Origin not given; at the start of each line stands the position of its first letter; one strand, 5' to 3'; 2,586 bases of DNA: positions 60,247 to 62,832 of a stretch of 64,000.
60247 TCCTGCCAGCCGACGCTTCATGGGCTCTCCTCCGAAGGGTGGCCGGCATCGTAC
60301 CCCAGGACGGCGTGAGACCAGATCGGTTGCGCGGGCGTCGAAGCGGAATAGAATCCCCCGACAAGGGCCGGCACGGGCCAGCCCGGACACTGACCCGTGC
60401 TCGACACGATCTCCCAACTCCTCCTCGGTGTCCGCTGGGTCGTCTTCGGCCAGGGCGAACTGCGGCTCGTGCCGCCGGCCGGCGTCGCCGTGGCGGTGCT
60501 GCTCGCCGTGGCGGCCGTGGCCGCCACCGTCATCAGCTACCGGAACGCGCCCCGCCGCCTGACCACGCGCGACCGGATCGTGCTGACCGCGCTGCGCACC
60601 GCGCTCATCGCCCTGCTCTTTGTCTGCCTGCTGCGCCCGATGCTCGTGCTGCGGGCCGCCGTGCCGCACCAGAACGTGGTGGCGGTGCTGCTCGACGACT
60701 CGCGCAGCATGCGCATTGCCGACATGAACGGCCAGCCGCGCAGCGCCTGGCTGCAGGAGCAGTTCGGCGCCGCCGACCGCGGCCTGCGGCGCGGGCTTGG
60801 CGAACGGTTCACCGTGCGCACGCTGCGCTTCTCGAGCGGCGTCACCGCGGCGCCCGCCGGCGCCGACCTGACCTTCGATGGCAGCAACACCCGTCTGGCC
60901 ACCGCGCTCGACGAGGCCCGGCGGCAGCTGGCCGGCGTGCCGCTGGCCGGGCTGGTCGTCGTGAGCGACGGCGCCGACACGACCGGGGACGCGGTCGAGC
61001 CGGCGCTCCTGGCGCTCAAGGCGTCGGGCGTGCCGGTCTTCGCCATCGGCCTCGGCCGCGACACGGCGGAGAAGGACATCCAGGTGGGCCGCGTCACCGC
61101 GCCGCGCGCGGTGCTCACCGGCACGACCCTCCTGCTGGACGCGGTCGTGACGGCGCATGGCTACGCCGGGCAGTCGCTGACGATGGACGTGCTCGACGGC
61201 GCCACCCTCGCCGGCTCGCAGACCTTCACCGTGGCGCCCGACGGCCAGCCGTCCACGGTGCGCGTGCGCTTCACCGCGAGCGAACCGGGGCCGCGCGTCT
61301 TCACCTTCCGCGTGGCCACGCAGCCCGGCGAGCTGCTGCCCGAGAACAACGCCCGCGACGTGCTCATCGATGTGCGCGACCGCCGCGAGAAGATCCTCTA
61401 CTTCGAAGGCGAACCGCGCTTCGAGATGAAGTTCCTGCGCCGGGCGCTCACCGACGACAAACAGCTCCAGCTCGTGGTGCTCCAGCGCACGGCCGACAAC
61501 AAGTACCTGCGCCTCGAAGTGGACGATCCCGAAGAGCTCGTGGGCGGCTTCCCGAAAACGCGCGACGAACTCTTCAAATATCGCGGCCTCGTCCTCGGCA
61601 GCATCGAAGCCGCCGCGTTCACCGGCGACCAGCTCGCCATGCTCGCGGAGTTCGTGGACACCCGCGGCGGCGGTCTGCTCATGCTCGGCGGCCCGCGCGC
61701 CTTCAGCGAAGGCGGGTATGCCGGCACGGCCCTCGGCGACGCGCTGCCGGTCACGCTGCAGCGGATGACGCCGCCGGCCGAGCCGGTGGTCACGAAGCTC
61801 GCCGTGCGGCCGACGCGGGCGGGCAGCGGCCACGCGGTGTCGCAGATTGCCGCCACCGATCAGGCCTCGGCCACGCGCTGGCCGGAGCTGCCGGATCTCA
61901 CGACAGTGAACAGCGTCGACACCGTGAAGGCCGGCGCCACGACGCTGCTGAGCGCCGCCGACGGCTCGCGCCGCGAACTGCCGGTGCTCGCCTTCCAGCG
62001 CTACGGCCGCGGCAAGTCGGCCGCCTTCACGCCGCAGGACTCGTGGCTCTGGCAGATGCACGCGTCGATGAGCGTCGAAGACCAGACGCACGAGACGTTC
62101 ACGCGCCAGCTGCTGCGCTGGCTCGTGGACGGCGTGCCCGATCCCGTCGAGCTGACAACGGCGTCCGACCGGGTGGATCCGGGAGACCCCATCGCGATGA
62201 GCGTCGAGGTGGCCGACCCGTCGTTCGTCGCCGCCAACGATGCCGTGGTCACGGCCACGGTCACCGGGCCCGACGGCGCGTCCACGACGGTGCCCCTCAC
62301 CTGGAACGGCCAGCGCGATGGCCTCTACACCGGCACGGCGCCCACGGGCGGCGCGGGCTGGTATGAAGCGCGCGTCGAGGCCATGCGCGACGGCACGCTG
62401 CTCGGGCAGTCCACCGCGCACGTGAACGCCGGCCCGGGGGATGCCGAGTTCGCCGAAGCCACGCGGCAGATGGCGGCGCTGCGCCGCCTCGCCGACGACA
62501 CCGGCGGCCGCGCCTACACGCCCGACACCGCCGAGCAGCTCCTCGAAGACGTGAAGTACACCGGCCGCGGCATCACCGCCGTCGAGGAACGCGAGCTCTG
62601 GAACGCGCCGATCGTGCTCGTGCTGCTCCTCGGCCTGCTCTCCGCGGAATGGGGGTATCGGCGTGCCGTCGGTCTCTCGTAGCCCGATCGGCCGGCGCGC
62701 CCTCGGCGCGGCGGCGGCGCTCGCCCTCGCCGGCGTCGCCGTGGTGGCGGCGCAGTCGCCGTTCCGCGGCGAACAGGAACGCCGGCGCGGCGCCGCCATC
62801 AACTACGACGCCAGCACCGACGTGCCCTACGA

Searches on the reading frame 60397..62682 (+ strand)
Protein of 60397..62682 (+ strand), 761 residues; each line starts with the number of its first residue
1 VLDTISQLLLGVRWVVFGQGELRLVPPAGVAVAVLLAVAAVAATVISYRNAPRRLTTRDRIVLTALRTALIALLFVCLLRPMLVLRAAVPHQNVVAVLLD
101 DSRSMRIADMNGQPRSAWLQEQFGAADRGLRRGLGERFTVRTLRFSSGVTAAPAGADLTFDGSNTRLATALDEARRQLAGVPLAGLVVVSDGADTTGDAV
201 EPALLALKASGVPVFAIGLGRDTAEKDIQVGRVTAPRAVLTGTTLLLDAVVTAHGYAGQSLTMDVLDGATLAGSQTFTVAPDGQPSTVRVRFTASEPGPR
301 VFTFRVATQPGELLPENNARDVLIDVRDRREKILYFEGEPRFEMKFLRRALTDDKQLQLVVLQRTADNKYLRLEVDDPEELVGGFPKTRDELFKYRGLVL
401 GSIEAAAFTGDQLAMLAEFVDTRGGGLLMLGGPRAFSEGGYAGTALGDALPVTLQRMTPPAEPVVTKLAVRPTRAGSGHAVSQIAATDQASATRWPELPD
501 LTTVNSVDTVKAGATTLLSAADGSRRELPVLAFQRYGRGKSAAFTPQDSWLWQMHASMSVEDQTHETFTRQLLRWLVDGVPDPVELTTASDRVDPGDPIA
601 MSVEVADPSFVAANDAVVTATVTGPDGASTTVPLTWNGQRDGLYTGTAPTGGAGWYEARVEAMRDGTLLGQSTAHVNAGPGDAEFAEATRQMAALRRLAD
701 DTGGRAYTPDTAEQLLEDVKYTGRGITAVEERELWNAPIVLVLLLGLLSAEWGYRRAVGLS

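Call 18: search_protein_families(library=pfam, proteins=[window:60397-62682:+], max_evalue=0.00001)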
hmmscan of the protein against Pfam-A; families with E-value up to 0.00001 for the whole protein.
window:60397-62682:+ (761 aa): 1 family
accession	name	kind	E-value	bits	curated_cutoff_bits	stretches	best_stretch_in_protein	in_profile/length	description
PF07090.17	GATase1_like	-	3.6e-07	30.5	27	1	408-576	92-245/247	Putative glutamine amidotransferase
